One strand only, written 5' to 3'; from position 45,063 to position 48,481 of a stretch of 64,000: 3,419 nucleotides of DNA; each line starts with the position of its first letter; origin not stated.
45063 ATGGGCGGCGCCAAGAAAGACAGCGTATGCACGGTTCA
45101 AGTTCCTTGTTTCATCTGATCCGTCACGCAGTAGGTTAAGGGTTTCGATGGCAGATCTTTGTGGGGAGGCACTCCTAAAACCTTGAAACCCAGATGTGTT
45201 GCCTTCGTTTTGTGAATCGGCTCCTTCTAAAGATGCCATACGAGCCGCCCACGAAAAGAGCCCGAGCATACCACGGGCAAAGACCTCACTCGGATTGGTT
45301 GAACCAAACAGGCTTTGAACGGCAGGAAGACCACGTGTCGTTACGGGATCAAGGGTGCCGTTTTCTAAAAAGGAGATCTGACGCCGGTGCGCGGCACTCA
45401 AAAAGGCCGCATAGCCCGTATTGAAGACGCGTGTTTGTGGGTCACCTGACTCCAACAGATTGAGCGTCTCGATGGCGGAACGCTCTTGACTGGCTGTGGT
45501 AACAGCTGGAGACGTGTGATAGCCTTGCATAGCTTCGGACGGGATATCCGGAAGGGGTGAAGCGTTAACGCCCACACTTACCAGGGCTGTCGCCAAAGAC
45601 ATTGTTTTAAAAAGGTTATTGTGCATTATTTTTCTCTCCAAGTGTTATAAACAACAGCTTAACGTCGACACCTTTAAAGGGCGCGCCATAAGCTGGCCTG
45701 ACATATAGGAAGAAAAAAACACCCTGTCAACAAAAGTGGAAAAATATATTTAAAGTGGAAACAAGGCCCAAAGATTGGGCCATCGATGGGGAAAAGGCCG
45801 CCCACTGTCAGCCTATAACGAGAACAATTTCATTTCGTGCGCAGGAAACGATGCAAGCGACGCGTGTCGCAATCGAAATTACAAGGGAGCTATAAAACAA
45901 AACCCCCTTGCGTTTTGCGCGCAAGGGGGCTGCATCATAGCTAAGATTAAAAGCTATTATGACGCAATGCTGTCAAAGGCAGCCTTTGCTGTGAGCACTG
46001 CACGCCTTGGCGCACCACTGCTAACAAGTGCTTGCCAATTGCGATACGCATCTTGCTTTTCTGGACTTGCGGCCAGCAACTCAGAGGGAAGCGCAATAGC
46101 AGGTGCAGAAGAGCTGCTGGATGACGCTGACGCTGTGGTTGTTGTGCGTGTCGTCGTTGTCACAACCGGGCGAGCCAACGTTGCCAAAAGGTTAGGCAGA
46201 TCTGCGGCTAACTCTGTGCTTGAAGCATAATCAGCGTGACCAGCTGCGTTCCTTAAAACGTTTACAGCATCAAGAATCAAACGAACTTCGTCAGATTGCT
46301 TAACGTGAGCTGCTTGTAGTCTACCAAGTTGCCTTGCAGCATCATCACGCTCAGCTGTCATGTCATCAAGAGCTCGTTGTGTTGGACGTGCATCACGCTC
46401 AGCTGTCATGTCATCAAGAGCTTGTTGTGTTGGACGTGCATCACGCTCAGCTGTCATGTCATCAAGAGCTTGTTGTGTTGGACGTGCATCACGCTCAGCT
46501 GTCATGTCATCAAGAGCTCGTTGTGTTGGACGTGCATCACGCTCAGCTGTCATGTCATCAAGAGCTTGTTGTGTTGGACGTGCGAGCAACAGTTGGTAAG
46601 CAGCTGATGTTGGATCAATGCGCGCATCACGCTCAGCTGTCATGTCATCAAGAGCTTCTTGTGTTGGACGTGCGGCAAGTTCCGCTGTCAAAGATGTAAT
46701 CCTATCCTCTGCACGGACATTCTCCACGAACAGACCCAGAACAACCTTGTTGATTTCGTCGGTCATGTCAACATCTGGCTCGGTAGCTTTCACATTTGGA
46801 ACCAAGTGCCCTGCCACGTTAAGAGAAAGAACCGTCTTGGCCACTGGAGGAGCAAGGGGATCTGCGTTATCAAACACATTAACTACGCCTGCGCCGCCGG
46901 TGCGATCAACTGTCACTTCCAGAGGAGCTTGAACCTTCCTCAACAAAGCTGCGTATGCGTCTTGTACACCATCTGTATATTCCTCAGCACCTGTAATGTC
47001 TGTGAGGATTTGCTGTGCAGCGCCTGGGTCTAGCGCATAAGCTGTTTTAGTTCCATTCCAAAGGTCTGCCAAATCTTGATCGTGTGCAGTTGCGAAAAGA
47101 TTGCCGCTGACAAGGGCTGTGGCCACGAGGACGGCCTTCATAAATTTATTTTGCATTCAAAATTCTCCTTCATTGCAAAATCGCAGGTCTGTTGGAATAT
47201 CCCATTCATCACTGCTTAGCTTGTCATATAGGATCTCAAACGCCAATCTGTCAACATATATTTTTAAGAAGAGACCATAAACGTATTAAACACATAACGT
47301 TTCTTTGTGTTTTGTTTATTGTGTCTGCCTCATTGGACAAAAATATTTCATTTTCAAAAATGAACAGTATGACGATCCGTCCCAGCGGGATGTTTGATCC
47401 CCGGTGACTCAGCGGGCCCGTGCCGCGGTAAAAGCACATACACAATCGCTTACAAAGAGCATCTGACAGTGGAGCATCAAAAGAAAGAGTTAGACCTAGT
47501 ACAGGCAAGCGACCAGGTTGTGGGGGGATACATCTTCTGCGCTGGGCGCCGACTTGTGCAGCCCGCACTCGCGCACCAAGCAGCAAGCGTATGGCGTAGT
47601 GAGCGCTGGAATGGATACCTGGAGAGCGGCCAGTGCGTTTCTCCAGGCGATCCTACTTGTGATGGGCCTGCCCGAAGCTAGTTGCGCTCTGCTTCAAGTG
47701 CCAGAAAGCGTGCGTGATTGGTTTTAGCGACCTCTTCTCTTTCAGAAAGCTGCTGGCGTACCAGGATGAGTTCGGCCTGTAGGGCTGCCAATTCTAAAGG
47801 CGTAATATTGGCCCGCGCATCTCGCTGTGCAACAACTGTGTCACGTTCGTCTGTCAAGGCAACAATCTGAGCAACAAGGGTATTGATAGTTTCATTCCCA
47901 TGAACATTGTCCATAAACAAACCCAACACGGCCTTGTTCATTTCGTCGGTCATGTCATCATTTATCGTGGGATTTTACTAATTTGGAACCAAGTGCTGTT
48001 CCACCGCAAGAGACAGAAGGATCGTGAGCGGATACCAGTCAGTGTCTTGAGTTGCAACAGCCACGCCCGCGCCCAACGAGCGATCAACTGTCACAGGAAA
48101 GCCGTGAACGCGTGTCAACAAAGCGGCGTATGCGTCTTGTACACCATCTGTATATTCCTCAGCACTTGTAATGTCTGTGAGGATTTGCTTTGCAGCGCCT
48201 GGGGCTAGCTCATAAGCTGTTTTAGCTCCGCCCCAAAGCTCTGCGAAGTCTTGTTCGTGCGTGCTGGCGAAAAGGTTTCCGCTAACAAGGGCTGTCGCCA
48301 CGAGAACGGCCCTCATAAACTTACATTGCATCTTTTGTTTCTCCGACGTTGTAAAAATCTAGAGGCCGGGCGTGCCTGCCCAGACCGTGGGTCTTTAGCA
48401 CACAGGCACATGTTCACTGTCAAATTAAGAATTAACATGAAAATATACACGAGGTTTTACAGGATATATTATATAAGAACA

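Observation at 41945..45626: Two large secreted proteins (family C) built from an internally duplicated ~90-aa module plus coiled-coil or repeat tails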

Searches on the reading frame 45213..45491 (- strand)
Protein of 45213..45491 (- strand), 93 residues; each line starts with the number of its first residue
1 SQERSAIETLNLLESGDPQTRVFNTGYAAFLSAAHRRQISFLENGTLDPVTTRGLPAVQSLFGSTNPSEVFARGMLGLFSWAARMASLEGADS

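Call 14: search_solved_structures(query=A1, max_evalue=10)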
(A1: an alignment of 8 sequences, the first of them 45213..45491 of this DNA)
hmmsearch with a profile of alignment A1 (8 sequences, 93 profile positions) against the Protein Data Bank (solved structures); distinct sequences matched with E-value up to 10: 2.
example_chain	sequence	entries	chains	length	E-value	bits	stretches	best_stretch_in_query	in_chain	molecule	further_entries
2zyk_A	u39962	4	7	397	0.1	15.7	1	24-72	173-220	Solute-binding protein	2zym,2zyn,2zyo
4yuu_q1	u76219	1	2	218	1.1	12.4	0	49-72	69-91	Extrinsic protein in photosystem II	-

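Call 18: search_protein_representatives(alignment_id=A1)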
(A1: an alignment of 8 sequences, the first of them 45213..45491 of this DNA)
Query: 8 sequences, 93 profile positions. Proteins with E-value up to 0.001 (for the whole library): 5; up to 1e-10: 2; up to 1e-30: 2. The best 5 are listed.
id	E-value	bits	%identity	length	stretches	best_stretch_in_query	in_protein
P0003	1.3e-92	319.9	-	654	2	2-92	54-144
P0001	1.5e-81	284.4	-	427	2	1-92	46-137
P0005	1.7e-04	37.4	-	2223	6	36-78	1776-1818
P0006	2.2e-04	37.1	-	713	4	36-78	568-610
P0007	7.0e-04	35.5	-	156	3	43-76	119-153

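Call 30: predict_structure(alignment_id=A1)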
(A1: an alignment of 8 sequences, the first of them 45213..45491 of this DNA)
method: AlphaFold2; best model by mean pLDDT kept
length: 93 residues; sequences in the alignment: 8
mean_pLDDT: 83.3   pTM: 0.70
mean pLDDT of the five models: 83.3, 81.8, 79.7, 79.3, 79.3
residues with pLDDT >= 90: 25; 70-90: 56; 50-70: 11; < 50: 1
segments of 3 or more residues with pLDDT < 50: none
pLDDT, mean of each block of 10 residues (from residue 1): 82 87 89 88 88 75 78 91 80 53
secondary structure, 60 per line:
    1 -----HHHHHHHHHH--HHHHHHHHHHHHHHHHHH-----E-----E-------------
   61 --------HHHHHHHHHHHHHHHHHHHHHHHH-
elements in order: H6-15 H18-35 H69-92

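Call 34: fold_search(model_id=the predicted structure, library=pdb)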
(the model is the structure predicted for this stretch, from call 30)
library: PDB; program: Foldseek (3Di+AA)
matches with E <= 10: 15; with E <= 0.001: 0
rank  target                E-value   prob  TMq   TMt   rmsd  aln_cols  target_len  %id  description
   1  6tej_A                2.7e+00  0.03  0.19  0.06   9.5        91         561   14  Structure of apo IrtAB devoid SID in complex with sybody Syb_NL5 (released 2020-04-01)
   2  8py1_B                4.7e+00  0.06  0.29  0.20   7.2        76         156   16  Sensor domain of Asticcacaulis benevestitus chemoreceptor in complex with formate. (released 2025-02-12)
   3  7dz7_K                5.1e+00  0.05  0.29  0.31  12.2        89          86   16  State transition supercomplex PSI-LHCI-LHCII from double phosphatase mutant pph1;pbcp of green alga Chlamydomonas rein (released 2021-06-30)
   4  7dqx_D                5.7e+00  0.02  0.19  0.04  13.2        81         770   17  Crystal structure of xanthine dehydrogenase family protein (released 2022-01-26)
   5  7bgi_K                6.1e+00  0.04  0.30  0.32  11.3        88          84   14  Photosystem I of a temperature sensitive mutant Chlamydomonas reinhardtii (released 2021-12-08)
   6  3am9_A                6.1e+00  0.01  0.16  0.02  14.4        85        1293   19  Complex of bovine xanthine dehydrogenase and trihydroxy FYX-051 (released 2010-11-03)
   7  3qg5_A                6.5e+00  0.02  0.21  0.09   8.3        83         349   12  The Mre11:Rad50 complex forms an ATP dependent molecular clamp in DNA double-strand break repair (released 2011-04-20)
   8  6ago_C                6.9e+00  0.02  0.24  0.17  12.3        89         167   15  Crystal structure of MRG15-ASH1L Histone methyltransferase complex (released 2019-03-13)
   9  2r7b                  7.8e+00  0.02  0.20  0.09  10.1        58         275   14  Crystal Structure of the Phosphoinositide-dependent Kinase-1 (PDK-1)Catalytic Domain bound to a dibenzonaphthyridine inh (released 2008-09-09)
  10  9i2f_A                8.3e+00  0.04  0.24  0.05  12.1        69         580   13  Cryo-EM structure of retron Eco2 (Ec67) (released 2026-02-04)
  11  9k49_D                8.8e+00  0.02  0.25  0.12  15.4        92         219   15  Cryo-EM structure of inner membrane TolQRA complex in CYMAL-6-Neopentyl Glycol detergent micelles (released 2025-07-09)
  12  3onl_B                8.8e+00  0.02  0.20  0.15  12.5        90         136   11  yeast Ent3_ENTH-Vti1p_Habc complex structure (released 2011-07-20)
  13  2xck                  9.4e+00  0.02  0.20  0.09  10.2        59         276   14  Crystal structure of PDK1 in complex with a pyrazoloquinazoline inhibitor (released 2010-07-28)
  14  4lrv_L                9.4e+00  0.01  0.21  0.20  11.9        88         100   10  Crystal structure of DndE from Escherichia coli B7A involved in DNA phosphorothioation modification (released 2013-08-28)
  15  8oy2                  1.0e+01  0.01  0.22  0.10  14.5       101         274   15  Human cyclin-dependent kinase 2 in complex with inhibitor HB-29260 (released 2023-11-29)

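Call 39: fold_search(model_id=the predicted structure, library=viral)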
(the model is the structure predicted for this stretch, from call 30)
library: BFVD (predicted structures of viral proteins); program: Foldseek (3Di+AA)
matches with E <= 10: 68; with E <= 0.001: 0
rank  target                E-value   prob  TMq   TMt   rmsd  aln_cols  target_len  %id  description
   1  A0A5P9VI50            1.3e+00  0.13  0.30  0.21   9.7       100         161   20  33 kDa protein [Mastadenovirus porcusquartum]
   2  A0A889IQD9            2.1e+00  0.09  0.25  0.29  12.9        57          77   18  (no name in the UniProt tables at hand)
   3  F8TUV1                2.4e+00  0.06  0.23  0.29  13.1        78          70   14  (no name in the UniProt tables at hand)
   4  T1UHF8                2.5e+00  0.14  0.38  0.23   9.3        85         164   16  Splicing factor [Human mastadenovirus D]
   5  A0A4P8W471            2.5e+00  0.08  0.31  0.12  10.4       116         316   10  (no name in the UniProt tables at hand)
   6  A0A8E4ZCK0            2.7e+00  0.08  0.28  0.31   8.4        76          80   17  Uncharacterized protein [Olleya phage Harreka_1]
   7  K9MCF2                2.9e+00  0.04  0.23  0.19  14.1        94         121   14  (no name in the UniProt tables at hand)
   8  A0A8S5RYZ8            2.9e+00  0.04  0.24  0.17  14.5        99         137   15  Uncharacterized protein [Myoviridae sp. ctNQV2]
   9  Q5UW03                3.7e+00  0.11  0.37  0.29   8.2        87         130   16  L4 33K 14.4 kDa protein [Human mastadenovirus B]
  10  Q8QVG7                3.7e+00  0.07  0.32  0.19  10.0        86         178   16  33 kDa protein [Bovine adenovirus C serotype 10]
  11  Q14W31                3.9e+00  0.04  0.26  0.09  12.1       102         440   10  ORF75 [Ranid herpesvirus 2]
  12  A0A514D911            4.2e+00  0.03  0.24  0.18  10.6       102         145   16  RNA-directed RNA polymerase [Leviviridae sp.]
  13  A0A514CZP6            4.2e+00  0.03  0.24  0.09  13.5        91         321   12  (no name in the UniProt tables at hand)
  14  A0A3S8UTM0            4.7e+00  0.02  0.22  0.11   9.2        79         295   15  (no name in the UniProt tables at hand)
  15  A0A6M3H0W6            5.3e+00  0.06  0.20  0.38   4.0        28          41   39  (no name in the UniProt tables at hand)
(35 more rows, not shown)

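Call 54: search_protein_families(library=pfam, alignment_id=A1, max_evalue=10)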
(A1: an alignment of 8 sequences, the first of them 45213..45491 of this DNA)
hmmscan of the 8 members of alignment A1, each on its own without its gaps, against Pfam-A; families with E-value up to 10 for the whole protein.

A. member 1, window:45213-45491:- (93 aa): 0 families

B. families by the number of members that match (of 8 scanned): 1 family
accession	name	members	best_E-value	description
PF02992.20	Transposase_21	2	0.077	Transposase family tnp2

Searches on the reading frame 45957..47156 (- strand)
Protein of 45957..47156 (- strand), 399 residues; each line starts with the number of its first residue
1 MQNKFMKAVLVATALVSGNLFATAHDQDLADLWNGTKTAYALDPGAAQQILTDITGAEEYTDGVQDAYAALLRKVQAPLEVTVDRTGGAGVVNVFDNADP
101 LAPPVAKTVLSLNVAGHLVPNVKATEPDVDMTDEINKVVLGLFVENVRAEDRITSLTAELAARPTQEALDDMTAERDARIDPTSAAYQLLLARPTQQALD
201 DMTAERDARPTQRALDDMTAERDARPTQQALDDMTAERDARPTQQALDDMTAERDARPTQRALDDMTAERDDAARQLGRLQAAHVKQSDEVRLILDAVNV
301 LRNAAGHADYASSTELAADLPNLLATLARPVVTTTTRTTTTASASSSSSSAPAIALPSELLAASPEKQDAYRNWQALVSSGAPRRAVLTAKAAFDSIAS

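Call 3: search_protein_families(library=pfam, proteins=[window:45957-47156:-], max_evalue=1)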
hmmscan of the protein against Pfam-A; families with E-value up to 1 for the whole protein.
window:45957-47156:- (399 aa): 0 families

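Call 4: search_protein_families(library=ncbifam, proteins=[window:45957-47156:-], max_evalue=1)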
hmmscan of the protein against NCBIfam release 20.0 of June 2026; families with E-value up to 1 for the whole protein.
window:45957-47156:- (399 aa): 2 families
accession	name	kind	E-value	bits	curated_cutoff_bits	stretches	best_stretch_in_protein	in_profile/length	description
NF028535.0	ANT_4p_II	subfamily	0.021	14.1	350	1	257-338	91-176/251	ANT(4')-II family aminoglycoside nucleotidyltransferase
TIGR02641.1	gvpC_cyan_rpt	equivalog_domain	0.39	10.9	18.8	0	194-207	7-20/33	gas vesicle protein GvpC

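Call 74: search_protein_families(library=phrogs, proteins=[window:45957-47156:-], max_evalue=0.01)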
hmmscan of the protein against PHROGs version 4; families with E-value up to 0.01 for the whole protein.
window:45957-47156:- (399 aa): 1 family
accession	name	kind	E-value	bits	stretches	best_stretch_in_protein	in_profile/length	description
phrog_34279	-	unknown function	0.0079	17.6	0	221-236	36-51/80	-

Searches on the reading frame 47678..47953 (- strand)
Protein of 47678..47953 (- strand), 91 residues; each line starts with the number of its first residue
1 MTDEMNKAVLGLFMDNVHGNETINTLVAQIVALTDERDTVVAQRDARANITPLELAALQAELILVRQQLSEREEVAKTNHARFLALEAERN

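Call 3: search_protein_families(library=pfam, proteins=[window:47678-47953:-], max_evalue=1)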
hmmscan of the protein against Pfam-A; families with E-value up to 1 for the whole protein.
window:47678-47953:- (91 aa): 1 family
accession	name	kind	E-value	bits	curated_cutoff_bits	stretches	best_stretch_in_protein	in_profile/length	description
PF06210.16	DUF1003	-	0.63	10.7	27.4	1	55-90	45-80/103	Protein of unknown function (DUF1003)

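Call 4: search_protein_families(library=ncbifam, proteins=[window:47678-47953:-], max_evalue=1)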
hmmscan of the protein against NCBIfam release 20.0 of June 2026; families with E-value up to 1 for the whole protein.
window:47678-47953:- (91 aa): 1 family
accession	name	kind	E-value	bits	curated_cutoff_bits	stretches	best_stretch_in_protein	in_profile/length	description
NF041620.1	MXAN_5187_fam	hypoth_equivalog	0.0037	17.1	200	1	18-89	26-99/601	MXAN_5187 family protein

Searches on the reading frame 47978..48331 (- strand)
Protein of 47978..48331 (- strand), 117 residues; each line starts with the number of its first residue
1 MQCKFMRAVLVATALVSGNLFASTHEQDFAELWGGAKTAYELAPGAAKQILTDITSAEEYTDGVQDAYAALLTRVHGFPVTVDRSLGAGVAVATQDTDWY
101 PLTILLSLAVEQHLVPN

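Call 3: search_protein_families(library=pfam, proteins=[window:47978-48331:-], max_evalue=1)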
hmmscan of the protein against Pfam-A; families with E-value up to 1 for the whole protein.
window:47978-48331:- (117 aa): 2 families
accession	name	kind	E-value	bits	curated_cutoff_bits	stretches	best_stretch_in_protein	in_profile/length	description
PF20715.2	DUF6827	-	0.089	13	26.9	1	46-96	95-145/158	Domain of unknown function (DUF6827)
PF10829.13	DUF2554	-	0.12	13.3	25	1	1-51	1-48/76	Protein of unknown function (DUF2554)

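Call 4: search_protein_families(library=ncbifam, proteins=[window:47978-48331:-], max_evalue=1)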
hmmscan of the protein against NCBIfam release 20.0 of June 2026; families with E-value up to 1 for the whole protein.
window:47978-48331:- (117 aa): 0 families
